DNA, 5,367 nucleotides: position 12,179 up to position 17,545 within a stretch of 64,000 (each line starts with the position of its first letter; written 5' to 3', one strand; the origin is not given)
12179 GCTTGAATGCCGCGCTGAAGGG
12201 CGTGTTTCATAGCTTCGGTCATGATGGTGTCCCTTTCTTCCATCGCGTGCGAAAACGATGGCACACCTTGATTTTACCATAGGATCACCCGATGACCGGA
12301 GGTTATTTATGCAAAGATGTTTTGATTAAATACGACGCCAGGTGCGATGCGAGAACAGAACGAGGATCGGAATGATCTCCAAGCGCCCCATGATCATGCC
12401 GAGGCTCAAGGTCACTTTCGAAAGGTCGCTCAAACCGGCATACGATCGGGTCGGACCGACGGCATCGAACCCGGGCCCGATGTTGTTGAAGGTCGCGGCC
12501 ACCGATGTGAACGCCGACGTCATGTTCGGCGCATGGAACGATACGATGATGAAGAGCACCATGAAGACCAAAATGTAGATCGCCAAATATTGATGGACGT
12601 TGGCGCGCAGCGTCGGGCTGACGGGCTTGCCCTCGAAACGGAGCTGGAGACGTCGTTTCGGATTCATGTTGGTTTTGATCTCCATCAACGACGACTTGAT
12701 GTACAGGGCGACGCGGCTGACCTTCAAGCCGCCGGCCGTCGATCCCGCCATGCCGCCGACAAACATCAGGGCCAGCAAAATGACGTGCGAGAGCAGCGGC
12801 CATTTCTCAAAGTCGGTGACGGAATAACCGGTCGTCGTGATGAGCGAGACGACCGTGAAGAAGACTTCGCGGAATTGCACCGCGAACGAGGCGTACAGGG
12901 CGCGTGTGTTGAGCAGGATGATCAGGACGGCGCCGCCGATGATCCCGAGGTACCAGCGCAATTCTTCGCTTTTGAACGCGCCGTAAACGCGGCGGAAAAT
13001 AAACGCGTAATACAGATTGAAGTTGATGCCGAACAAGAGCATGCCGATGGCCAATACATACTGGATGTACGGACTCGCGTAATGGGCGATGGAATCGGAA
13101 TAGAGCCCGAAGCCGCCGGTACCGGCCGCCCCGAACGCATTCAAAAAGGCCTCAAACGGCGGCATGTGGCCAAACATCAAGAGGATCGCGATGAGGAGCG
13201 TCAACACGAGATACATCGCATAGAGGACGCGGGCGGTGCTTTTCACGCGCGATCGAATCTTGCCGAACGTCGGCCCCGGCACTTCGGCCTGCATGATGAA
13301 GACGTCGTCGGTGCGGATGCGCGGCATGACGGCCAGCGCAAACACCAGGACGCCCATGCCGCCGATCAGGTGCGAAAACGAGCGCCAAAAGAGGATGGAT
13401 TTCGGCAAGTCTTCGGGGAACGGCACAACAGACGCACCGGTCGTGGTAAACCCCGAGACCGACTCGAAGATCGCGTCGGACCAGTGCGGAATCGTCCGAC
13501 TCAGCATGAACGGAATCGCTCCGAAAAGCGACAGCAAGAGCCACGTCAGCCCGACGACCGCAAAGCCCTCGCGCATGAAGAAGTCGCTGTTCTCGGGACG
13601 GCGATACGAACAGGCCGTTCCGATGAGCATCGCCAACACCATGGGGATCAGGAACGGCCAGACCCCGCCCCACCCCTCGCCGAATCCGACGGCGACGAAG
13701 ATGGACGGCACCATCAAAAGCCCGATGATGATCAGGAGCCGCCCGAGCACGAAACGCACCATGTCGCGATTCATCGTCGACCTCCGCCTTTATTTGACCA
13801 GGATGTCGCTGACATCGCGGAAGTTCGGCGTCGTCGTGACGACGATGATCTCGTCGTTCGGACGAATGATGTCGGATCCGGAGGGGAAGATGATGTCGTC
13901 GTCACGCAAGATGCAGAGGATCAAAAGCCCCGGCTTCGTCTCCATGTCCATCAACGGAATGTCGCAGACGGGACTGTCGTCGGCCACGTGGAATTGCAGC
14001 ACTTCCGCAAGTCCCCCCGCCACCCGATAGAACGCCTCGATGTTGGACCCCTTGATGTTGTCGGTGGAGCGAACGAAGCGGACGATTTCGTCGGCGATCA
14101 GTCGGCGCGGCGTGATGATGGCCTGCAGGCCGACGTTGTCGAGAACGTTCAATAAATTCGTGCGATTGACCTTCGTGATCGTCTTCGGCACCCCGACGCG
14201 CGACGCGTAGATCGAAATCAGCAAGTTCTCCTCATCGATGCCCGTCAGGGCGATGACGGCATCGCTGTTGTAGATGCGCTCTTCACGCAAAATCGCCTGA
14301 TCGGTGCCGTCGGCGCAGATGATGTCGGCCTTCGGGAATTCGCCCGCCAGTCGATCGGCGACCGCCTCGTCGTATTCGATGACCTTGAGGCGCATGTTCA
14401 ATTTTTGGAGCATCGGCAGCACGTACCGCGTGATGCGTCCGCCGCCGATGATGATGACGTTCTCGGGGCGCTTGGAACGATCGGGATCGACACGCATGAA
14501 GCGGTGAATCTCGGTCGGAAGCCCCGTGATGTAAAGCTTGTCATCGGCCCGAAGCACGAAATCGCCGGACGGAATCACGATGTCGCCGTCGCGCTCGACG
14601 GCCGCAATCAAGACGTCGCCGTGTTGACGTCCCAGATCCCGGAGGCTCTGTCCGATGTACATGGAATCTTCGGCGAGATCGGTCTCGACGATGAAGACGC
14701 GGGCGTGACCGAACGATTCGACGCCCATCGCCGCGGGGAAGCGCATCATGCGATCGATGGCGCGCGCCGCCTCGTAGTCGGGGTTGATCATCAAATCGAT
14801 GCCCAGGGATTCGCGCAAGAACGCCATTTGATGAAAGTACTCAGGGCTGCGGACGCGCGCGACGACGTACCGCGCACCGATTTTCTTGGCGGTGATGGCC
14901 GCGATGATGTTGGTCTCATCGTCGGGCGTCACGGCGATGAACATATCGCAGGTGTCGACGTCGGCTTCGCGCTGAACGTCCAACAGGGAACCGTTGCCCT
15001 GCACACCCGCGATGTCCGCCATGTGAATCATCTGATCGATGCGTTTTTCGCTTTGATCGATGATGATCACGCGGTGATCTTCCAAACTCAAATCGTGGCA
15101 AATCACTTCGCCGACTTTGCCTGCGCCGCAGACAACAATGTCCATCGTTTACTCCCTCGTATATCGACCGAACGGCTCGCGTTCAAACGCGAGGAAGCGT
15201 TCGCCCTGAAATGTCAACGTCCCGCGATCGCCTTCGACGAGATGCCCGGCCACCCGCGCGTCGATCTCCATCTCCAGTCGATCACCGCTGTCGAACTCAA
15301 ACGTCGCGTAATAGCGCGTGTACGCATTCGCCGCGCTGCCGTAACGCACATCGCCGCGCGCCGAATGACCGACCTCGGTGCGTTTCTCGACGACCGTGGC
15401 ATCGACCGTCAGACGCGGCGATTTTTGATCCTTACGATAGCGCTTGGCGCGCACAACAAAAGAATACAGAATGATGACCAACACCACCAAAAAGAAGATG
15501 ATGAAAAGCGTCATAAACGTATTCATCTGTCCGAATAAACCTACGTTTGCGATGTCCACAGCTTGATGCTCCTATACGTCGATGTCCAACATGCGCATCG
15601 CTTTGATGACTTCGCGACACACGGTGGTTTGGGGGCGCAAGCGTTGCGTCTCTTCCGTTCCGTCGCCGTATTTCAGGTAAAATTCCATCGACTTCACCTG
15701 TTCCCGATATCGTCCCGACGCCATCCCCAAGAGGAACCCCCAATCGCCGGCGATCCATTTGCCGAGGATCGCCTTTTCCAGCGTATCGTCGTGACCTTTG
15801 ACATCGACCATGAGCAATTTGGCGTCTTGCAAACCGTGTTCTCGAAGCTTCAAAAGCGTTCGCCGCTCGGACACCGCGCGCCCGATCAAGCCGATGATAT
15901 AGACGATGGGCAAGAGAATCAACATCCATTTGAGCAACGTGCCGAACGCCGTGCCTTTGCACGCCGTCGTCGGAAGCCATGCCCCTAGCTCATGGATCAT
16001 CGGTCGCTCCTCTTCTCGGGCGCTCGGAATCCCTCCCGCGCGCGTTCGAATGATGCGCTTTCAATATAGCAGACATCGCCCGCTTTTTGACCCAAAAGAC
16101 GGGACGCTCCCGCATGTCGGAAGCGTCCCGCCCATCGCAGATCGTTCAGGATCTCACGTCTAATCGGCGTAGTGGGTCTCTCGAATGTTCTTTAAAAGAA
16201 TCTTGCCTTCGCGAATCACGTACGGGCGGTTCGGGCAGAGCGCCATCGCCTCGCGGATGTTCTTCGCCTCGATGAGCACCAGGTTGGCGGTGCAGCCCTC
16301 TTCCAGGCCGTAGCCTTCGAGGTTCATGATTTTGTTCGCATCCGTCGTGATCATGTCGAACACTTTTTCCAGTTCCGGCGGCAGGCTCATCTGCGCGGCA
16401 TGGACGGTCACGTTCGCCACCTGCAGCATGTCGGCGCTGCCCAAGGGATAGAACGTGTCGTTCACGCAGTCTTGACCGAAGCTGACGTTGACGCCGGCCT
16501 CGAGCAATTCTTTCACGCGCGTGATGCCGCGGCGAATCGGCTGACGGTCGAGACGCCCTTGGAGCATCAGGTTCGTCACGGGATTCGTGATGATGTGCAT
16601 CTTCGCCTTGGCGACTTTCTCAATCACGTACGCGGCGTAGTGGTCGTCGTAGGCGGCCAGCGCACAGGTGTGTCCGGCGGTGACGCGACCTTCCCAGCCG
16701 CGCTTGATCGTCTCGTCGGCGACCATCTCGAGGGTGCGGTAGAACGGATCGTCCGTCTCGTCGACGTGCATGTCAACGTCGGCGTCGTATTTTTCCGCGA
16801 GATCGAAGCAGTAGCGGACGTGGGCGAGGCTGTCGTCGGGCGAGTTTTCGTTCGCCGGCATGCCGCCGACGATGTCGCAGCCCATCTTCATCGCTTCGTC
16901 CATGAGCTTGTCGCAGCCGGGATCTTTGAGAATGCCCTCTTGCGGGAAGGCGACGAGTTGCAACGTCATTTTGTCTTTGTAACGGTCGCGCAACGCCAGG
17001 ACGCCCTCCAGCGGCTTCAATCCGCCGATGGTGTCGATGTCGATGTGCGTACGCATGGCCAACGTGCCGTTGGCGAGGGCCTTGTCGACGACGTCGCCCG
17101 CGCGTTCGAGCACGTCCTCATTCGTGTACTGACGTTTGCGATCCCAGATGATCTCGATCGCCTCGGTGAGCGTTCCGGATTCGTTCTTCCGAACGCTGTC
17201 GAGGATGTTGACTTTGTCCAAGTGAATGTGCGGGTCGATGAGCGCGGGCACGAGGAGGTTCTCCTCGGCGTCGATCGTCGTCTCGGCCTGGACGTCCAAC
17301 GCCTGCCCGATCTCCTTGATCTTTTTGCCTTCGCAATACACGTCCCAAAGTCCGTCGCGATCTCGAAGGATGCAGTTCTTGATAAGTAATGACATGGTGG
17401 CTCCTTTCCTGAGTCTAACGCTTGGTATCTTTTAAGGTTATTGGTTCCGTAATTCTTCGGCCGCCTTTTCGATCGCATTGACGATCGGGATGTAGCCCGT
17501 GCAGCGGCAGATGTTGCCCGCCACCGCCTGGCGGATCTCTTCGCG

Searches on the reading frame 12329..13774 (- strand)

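Call 44: search_protein_families(library=pfam, max_evalue=0.00001, proteins=[window:12329-13774:-])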
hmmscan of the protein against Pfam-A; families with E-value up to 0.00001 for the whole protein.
window:12329-13774:- (482 aa): 1 family
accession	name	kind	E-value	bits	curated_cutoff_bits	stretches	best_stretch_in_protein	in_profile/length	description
PF02386.22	TrkH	-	1.1e-63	215.9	27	1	44-475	8-491/502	Cation transport protein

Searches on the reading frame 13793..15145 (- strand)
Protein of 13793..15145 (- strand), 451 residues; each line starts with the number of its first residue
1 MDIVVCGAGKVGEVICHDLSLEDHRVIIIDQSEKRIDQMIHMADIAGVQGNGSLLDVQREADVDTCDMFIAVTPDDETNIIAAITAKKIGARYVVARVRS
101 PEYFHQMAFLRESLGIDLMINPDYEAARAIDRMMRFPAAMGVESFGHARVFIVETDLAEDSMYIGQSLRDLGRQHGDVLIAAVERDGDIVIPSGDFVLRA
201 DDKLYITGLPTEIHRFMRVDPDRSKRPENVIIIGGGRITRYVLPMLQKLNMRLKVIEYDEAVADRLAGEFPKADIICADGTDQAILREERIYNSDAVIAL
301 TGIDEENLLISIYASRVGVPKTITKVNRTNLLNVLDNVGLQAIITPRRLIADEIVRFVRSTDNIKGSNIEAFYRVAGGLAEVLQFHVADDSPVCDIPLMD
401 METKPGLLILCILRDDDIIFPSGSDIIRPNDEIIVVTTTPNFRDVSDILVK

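Call 44: search_protein_families(library=pfam, max_evalue=0.00001, proteins=[window:13793-15145:-])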
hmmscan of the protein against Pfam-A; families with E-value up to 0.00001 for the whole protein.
window:13793-15145:- (451 aa): 5 families
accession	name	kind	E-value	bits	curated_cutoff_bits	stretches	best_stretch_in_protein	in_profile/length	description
PF02254.24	TrkA_N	-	9e-48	161.9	23.8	2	3-122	1-116/116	TrkA-N domain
PF02080.26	TrkA_C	-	3.3e-26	91.4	27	2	154-218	3-68/71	TrkA-C domain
PF03435.24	Sacchrp_dh_NADP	-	4.8e-08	33.8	25.1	0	3-51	1-49/129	Saccharopine dehydrogenase NADP binding domain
PF13478.12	XdhC_C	-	1e-06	29.7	29.7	0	230-301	1-51/125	XdhC Rossmann domain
PF13241.12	NAD_binding_7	-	1.4e-06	29.2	22.1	0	3-88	10-84/104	Putative NAD(P)-binding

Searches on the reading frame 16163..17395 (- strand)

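Call 44: search_protein_families(library=pfam, max_evalue=0.00001, proteins=[window:16163-17395:-])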
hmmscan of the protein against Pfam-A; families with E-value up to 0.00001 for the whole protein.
window:16163-17395:- (411 aa): 2 families
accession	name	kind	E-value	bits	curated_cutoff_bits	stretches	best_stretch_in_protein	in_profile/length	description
PF07969.17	Amidohydro_3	-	1.6e-43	150.3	29.7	1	40-399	2-470/472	Amidohydrolase family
PF01979.26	Amidohydro_1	-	3.5e-15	56.5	25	1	48-379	2-321/345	Amidohydrolase family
